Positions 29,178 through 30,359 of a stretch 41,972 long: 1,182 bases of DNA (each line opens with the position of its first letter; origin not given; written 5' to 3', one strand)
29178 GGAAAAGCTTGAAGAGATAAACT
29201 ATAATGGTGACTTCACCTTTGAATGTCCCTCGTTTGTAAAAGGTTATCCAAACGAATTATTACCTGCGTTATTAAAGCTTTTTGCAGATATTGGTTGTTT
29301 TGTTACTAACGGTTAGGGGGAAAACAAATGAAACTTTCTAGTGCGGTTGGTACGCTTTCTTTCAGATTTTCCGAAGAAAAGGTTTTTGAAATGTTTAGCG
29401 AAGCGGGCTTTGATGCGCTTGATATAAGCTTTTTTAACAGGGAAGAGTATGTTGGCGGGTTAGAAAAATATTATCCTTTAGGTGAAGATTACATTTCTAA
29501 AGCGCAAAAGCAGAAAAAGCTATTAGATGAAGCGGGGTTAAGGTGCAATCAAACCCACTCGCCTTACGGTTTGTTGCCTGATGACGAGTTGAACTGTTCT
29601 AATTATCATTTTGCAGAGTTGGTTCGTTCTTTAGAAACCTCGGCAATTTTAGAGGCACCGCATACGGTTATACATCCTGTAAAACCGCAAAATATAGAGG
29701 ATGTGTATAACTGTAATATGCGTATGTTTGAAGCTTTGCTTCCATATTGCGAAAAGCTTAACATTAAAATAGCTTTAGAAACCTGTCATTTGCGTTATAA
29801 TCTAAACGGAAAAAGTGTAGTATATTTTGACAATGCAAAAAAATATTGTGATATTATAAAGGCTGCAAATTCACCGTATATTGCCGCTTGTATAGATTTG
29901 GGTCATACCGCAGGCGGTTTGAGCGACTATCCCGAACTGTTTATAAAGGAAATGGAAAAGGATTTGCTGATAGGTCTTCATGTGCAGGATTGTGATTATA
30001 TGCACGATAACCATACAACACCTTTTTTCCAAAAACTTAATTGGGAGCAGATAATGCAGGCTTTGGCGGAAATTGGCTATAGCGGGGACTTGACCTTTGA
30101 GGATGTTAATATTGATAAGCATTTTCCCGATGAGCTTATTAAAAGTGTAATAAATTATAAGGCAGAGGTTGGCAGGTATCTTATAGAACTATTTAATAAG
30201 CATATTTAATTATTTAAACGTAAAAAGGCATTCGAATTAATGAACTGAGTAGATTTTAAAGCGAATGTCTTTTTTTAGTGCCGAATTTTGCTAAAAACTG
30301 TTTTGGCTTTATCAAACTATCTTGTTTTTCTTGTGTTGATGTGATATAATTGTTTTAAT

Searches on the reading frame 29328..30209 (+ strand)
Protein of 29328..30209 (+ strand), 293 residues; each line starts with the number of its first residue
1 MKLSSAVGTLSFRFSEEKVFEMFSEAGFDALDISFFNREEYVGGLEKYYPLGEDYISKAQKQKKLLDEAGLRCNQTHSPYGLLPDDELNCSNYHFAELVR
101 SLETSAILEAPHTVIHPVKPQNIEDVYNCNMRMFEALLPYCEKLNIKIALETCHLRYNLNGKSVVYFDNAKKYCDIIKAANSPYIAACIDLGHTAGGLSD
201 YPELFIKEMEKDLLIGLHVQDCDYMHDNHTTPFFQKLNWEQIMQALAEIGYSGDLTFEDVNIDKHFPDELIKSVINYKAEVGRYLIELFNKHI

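Call 3: search_protein_families(library=pfam, proteins=[window:29328-30209:+], max_evalue=0.01)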
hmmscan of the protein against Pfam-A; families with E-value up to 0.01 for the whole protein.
window:29328-30209:+ (293 aa): 1 family
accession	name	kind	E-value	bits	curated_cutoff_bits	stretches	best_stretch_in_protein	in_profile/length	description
PF01261.30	AP_endonuc_2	-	3.6e-24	86.3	31.1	1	23-260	4-230/249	Xylose isomerase-like TIM barrel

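Call 8: search_solved_structures(query=window:29328-30209:+, max_evalue=1)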
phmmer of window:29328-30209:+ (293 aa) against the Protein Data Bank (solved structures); distinct sequences matched with E-value up to 1: 5.
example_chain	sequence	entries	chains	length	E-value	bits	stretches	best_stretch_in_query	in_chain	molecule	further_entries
3wqo_A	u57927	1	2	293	2.6e-06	30.2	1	102-273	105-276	Uncharacterized protein MJ1311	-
7erm_A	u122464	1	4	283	0.1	15.1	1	222-270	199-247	D-tagatose 3-epimerase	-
7ern_A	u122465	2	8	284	0.1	15.1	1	222-270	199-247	D-tagatose 3-epimerase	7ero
3obe_A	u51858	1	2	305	0.23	13.9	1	23-81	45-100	Sugar phosphate isomerase/epimerase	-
9m3b_A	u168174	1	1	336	0.69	12.4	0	132-195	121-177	P581a DgpC1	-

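Call 9: search_protein_families(library=ncbifam, proteins=[window:29328-30209:+], max_evalue=0.01)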
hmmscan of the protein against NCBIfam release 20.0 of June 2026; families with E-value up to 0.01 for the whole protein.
window:29328-30209:+ (293 aa): 4 families
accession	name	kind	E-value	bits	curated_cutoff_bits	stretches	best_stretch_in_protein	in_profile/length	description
NF007360.0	PRK09856.1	equivalog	9.3e-06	25.4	305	1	68-260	63-249/276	fructoselysine 3-epimerase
NF041277.1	coba_remo_CbiR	equivalog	4.2e-05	23.2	105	1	66-258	55-233/249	cobamide remodeling phosphodiesterase CbiR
NF041099.2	keto_glucon_epim_IolO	equivalog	0.00096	18.5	300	1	121-258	121-245/269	5-keto-L-gluconate epimerase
NF051856.1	PsicseEpim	equivalog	0.0027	17.6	300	1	169-258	162-244/287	D-psicose 3-epimerase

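Call 30: find_homologous_proteins(query=window:29328-30209:+, max_evalue=0.00001)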
Query window:29328-30209:+ (293 aa): 92 proteins with E <= 0.00001 among 1592 candidates.
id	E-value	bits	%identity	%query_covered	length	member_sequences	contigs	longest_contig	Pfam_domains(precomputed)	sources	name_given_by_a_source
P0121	2.1e-198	675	100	100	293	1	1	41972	PF01261.31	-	-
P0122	1.8e-163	561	82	99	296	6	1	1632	PF01261.31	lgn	-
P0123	2.0e-162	557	82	99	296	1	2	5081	PF01261.31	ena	-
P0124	4.1e-150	517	75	100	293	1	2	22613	PF01261.31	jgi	-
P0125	2.2e-145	501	72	99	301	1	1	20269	PF01261.31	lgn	-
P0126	4.8e-145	500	73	99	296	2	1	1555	PF01261.31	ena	-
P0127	7.0e-138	477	68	100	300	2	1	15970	PF01261.31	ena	-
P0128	8.5e-137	473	67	100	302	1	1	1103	PF01261.31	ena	-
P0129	1.8e-131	456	64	100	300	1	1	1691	PF01261.31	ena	-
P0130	5.1e-128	444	64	99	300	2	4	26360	PF01261.31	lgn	-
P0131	1.9e-127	443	64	99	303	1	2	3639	PF01261.31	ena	-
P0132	2.5e-119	416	60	99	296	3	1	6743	PF01261.31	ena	-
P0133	3.5e-119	416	59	100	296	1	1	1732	PF01261.31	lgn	-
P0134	2.1e-115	403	59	99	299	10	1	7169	PF01261.31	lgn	-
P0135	3.7e-108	379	56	100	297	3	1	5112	PF01261.31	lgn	-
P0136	9.4e-103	362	60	85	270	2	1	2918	PF01261.31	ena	-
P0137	9.8e-89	316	48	100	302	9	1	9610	PF01261.31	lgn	-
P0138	4.9e-88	313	48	95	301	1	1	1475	PF01261.31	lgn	-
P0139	1.7e-70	256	44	100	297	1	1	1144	PF01261.31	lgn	-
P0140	2.3e-70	255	51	75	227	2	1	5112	PF01261.31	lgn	-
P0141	1.4e-60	223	42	99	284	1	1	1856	PF01261.31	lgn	-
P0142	3.6e-54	202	40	99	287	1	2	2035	PF01261.31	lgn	-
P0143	8.0e-53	198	39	99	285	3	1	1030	PF01261.31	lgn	-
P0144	2.5e-52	196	37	99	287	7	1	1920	PF01261.31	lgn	-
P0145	6.2e-52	195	37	99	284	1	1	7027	PF01261.31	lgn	-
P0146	8.0e-50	188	37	99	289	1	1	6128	PF01261.31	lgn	-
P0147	2.1e-49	186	35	99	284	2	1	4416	PF01261.31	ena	-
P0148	4.2e-48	182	37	99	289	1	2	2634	PF01261.31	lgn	-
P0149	7.1e-48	181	35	100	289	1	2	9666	PF01261.31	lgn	-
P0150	9.0e-48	181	37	92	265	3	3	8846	PF01261.31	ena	-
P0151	2.6e-47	180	34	99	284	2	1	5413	PF01261.31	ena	-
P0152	5.4e-47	179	38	99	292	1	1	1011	PF01261.31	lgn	-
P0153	9.3e-47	178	36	98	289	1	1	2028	PF01261.31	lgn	-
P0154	1.4e-46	177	36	92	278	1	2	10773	PF01261.31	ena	-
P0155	1.4e-46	177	35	98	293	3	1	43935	PF01261.31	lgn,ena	-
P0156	2.0e-46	177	33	99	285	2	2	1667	PF01261.31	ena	-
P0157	4.2e-46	176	33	99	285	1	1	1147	PF01261.31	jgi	jgi:sugar phosphate isomerase/epimerase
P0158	1.5e-45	174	35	99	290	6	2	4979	PF01261.31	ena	-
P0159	8.0e-44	168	34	99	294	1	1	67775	PF01261.31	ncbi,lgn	-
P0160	4.3e-43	166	32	98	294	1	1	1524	PF01261.31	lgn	-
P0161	6.7e-43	165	35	99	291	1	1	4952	PF01261.31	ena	-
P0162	2.2e-42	163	34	99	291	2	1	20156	PF01261.31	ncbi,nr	ncbi:MAG: sugar phosphate isomerase/epimerase [Clostridia bacterium]|nr:sugar phosphate isomerase/ep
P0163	1.7e-41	161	34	99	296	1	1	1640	PF01261.31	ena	-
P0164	1.9e-41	160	39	92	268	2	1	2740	PF01261.31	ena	-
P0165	2.0e-41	160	34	98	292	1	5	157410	PF01261.31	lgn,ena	-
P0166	4.0e-41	159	34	99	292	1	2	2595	PF01261.31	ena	-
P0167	4.6e-41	159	36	98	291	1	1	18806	PF01261.31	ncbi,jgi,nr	ncbi:MAG: sugar phosphate isomerase/epimerase [Oscillospiraceae bacterium]|jgi:sugar phosphate isome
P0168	4.6e-41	159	35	99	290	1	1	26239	PF01261.31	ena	-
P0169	8.6e-41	158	34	99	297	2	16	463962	PF01261.31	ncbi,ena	-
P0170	1.0e-40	158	33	98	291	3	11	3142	PF01261.31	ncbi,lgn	-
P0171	1.1e-40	158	35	99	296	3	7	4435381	PF01261.31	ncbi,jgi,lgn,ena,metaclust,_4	ncbi:MAG: sugar phosphate isomerase/epimerase family protein [Caldicoprobacterales bacterium]|jgi:L-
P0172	2.1e-40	157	33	98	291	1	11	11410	PF01261.31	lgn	-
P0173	5.5e-40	156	33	98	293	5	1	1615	PF01261.31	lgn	-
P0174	2.1e-39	154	35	98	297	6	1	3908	PF01261.31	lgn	-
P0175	2.6e-39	153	32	98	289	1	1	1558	PF01261.31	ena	-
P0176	2.7e-39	153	32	99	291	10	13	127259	PF01261.31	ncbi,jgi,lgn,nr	ncbi:MAG: sugar phosphate isomerase/epimerase [Oscillospiraceae bacterium]|jgi:L-ribulose-5-phosphat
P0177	7.3e-39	152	33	99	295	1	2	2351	PF01261.31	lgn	-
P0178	1.2e-38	151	35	99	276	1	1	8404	PF01261.31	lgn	-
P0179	1.4e-38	151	33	98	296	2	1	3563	PF01261.31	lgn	-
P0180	3.3e-38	150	34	91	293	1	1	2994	PF01261.31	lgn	-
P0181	3.9e-38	149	32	100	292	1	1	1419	PF01261.31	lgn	-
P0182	1.2e-37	148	33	99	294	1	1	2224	PF01261.31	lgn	-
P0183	2.4e-37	147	33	100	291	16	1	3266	PF01261.31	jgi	-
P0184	2.9e-37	147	33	99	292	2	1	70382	PF01261.31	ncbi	-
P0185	4.9e-37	146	33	98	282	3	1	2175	PF01261.31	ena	-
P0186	3.3e-36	143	34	100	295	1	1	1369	PF01261.31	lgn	-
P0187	1.2e-35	141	31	98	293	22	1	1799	PF01261.31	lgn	-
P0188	1.9e-35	141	34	98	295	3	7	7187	PF01261.31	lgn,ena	-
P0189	6.9e-35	139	32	99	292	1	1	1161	PF01261.31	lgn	-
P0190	1.5e-34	138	32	98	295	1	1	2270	PF01261.31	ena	-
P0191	2.7e-34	137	32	100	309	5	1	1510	PF01261.31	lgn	-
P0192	5.8e-34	136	31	100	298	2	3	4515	PF03786.20,PF01261.31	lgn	-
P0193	1.2e-33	135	33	98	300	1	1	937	PF01261.31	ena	-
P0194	1.3e-33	135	33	98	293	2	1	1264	PF01261.31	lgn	-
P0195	4.0e-32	130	33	98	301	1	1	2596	PF01261.31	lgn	-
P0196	1.0e-31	128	32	100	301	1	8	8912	PF01261.31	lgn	-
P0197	2.4e-31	127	32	98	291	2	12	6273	PF01261.31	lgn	-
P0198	8.3e-31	125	32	100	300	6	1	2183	PF01261.31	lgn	-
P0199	2.1e-30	124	32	98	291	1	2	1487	PF01261.31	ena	-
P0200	5.6e-30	123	31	100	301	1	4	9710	PF01261.31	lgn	-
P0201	2.0e-29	121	32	98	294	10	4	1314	PF01261.31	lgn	-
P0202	2.8e-29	120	31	99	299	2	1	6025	PF01261.31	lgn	-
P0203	4.6e-28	116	31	98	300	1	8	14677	PF01261.31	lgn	-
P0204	1.2e-27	115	31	100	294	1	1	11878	PF01261.31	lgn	-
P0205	1.4e-27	115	29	92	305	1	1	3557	PF01261.31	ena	-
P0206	3.6e-27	113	30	99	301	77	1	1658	PF01261.31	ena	-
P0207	1.2e-26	112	31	98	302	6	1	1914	PF01261.31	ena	-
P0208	2.8e-26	111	29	98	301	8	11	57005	PF01261.31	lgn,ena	-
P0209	7.3e-26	109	29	94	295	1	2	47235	PF01261.31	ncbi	-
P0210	6.9e-25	106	31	98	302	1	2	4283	PF01261.31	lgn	-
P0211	1.3e-24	105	31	98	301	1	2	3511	PF01261.31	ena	-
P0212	2.8e-12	65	27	95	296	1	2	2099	PF01261.31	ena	-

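Call 33: find_encoding_contigs(protein=P0137, flank=10000, max_places=1)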
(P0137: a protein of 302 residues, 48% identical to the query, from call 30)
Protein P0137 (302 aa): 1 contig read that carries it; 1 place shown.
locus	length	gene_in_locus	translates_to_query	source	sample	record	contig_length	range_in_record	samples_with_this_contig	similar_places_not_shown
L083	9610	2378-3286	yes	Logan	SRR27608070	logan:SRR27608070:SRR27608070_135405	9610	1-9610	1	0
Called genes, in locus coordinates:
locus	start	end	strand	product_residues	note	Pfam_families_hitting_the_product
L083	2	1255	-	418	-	?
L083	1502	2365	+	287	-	PF01261:AP_endonuc_2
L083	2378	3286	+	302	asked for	PF01261:AP_endonuc_2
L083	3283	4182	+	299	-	PF01261:AP_endonuc_2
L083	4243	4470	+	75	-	-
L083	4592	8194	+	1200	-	PF02018:CBM_4_9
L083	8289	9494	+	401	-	PF00654:Voltage_CLC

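Call 45: search_solved_structures(query=A3, max_evalue=1, show_alignments=5)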
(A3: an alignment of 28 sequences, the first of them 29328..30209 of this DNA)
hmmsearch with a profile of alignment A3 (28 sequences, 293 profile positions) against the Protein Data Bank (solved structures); distinct sequences matched with E-value up to 1: 60.
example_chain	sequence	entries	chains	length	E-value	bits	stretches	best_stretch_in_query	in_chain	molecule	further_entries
3wqo_A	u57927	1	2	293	1.6e-23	86.6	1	71-274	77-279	Uncharacterized protein MJ1311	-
8xix_A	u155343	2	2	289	3.9e-12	49.2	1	91-255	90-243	D-tagatose 3-epimerase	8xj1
8xiv_A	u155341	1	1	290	3.9e-12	49.2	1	91-255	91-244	D-tagatose 3-epimerase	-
1i60_A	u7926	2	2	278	4.9e-11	45.6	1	80-279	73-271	IOLI PROTEIN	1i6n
8axy_A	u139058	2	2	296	2.6e-09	39.9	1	57-237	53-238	Probable endonuclease 4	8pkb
8edd_A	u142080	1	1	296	2.8e-09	39.9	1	57-238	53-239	Probable endonuclease 4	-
4pgl_A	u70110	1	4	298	1.8e-08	37.2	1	21-256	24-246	D-tagatose 3-epimerase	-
4pfh_A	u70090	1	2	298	2.1e-08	36.9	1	27-256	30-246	D-tagatose 3-epimerase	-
4q7i_A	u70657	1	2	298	4.6e-08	35.8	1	21-256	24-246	D-tagatose 3-epimerase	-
3vnk_A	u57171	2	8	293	6.5e-08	35.4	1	20-256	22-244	Xylose isomerase domain protein TIM barrel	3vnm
3vni_A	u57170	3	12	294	6.6e-08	35.3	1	20-256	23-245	Xylose isomerase domain protein TIM barrel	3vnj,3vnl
7e9w_A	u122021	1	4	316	8.2e-08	35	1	20-256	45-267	D-psicose 3-epimerase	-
2zvr_A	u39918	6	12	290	8.4e-08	35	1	64-251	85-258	Uncharacterized protein TM_0416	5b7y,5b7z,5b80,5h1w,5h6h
7erm_A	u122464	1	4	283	1.2e-07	34.5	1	158-259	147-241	D-tagatose 3-epimerase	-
7ern_A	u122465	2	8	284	1.2e-07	34.5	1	158-259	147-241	D-tagatose 3-epimerase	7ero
7bvr_A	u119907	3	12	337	6.8e-05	25.4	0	235-288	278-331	AP_endonuc_2 domain-containing protein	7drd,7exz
6wn6_A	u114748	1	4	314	0.026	16.9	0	164-257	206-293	3-keto-D-glucoside 4-epimerase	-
9m3b_A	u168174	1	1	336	0.097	15.1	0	133-191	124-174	P581a DgpC1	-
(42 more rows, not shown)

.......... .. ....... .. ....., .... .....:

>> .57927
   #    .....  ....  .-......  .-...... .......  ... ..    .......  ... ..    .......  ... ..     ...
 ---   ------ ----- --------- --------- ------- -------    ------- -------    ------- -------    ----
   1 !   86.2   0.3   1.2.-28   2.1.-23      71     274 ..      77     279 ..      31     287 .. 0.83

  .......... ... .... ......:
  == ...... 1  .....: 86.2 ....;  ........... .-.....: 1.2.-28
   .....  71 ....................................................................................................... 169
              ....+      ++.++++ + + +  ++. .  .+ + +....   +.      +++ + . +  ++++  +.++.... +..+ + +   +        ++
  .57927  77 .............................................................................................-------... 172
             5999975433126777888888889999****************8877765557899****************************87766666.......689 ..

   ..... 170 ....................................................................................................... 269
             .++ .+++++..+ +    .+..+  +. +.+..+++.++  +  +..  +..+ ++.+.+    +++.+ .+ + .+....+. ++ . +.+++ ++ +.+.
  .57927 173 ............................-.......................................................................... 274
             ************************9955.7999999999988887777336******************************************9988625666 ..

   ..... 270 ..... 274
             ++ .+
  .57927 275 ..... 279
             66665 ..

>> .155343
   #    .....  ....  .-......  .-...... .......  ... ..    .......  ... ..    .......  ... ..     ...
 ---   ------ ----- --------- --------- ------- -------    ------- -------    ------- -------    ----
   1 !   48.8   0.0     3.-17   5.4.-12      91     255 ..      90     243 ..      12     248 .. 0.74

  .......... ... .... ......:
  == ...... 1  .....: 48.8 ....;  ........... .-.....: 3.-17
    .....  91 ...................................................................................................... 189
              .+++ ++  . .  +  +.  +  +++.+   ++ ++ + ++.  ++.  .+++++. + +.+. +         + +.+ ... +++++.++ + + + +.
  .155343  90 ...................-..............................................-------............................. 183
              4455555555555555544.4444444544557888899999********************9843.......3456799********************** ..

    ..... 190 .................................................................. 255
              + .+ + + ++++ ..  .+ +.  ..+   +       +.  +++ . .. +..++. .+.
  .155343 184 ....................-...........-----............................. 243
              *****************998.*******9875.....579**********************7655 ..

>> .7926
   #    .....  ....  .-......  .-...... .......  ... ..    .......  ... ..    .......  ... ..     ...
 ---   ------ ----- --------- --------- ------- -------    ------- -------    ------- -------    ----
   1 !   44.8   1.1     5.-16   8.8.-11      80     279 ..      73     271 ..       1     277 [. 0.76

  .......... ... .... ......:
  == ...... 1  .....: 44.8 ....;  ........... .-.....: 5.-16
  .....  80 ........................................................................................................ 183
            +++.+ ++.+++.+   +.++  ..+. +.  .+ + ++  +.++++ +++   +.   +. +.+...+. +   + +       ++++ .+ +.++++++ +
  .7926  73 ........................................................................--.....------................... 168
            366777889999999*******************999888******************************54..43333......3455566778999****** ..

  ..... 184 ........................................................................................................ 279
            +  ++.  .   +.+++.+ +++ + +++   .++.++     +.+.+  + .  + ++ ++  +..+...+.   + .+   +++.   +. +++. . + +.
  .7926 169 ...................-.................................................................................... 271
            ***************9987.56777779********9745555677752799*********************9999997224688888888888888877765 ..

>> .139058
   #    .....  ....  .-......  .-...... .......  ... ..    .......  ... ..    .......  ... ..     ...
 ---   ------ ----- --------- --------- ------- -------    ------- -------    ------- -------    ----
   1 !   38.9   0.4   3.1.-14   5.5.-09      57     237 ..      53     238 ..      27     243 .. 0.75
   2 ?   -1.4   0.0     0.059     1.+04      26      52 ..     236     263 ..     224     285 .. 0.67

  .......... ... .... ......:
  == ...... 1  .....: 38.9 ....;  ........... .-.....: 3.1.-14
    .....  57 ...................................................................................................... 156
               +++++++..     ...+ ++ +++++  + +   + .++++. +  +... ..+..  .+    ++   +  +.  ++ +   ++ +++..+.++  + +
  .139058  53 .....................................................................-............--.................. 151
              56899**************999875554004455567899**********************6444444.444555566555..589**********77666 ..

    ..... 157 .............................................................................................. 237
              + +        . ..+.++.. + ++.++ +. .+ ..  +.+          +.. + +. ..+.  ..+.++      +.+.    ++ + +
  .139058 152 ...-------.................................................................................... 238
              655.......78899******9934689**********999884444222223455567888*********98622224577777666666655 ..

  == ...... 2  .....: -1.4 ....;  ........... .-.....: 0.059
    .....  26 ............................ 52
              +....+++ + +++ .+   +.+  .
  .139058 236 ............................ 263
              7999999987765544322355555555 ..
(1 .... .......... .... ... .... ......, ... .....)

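Call 47: find_encoding_contigs(protein=P0171, flank=8000, max_places=2)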
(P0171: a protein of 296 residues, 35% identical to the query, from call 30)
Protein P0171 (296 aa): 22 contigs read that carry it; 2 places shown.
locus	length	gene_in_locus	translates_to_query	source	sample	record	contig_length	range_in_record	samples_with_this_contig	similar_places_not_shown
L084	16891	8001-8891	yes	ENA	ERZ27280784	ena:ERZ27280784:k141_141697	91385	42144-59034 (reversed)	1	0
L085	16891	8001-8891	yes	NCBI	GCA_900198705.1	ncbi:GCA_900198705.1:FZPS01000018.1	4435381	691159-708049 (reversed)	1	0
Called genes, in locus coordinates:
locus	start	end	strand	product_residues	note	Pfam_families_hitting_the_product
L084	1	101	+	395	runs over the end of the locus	PF13393:tRNA-synt_His, PF00587:tRNA-synt_2b (weak)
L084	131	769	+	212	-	PF01634:HisG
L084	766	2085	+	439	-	PF00815:Histidinol_dh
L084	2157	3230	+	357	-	PF00155:Aminotran_1_2, PF04864:Alliinase_C (weak)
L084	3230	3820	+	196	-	PF00475:IGPD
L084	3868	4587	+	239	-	PF00977:His_biosynth, PF03060:NMO (faint), PF01207:Dus (faint)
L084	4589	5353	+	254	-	PF00977:His_biosynth, PF01207:Dus (weak), PF02581:TMP-TENI (faint), PF03060:NMO (weak)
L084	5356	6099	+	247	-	PF01502:PRA-CH, PF01503:PRA-PH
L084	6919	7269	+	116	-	-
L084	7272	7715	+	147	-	PF13581:HATPase_c_2, PF02518:HATPase_c (weak)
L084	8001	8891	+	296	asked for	PF01261:AP_endonuc_2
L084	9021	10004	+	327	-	PF14257:DUF4349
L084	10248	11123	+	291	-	PF08812:YtxC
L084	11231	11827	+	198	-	PF04286:DUF445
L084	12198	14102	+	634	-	PF02824:TGS, PF07973:tRNA_SAD, PF00587:tRNA-synt_2b, PF03129:HGTP_anticodon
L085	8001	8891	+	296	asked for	PF01261:AP_endonuc_2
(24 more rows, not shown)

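Call 48: find_encoding_contigs(protein=P0176, flank=8000, max_places=2)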
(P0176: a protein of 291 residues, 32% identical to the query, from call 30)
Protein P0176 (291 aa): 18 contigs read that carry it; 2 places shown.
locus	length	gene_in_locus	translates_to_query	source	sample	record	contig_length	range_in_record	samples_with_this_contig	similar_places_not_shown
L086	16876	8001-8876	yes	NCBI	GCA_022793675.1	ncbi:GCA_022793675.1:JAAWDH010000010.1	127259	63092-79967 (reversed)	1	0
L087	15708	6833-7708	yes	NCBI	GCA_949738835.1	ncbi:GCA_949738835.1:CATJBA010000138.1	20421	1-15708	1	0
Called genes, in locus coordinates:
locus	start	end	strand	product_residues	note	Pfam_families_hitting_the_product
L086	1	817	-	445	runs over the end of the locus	PF03051:Peptidase_C1_2, PF00112:Peptidase_C1 (faint)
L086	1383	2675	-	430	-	PF06824:Glyco_hydro_125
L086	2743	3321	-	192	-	PF01726:LexA_DNA_bind, PF00717:Peptidase_S24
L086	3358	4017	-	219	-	PF02254:TrkA_N, PF02080:TrkA_C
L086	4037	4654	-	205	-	PF02254:TrkA_N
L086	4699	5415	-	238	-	PF09335:VTT_dom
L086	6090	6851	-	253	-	PF04542:Sigma70_r2, PF04545:Sigma70_r4, PF01381:HTH_3 (weak)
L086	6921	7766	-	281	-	PF03419:Peptidase_U4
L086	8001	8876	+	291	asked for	PF01261:AP_endonuc_2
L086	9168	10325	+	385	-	PF00072:Response_reg, PF13487:HD_5, PF24391:HD-CE (weak), PF01966:HD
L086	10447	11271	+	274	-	PF08032:SpoU_sub_bind, PF00588:SpoU_methylase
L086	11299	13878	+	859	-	-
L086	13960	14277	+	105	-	PF05336:rhaM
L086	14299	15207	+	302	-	PF14527:LAGLIDADG_WhiA, PF02650:HTH_WhiA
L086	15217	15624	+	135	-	PF03061:4HBT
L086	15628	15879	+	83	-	PF21645:FakA-like_M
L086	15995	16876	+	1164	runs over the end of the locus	PF02811:PHP, PF07733:DNA_pol3_alpha, PF17657:DNA_pol3_finger, PF14579:HHH_6, PF01336:tRNA_anti-codon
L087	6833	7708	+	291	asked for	PF01261:AP_endonuc_2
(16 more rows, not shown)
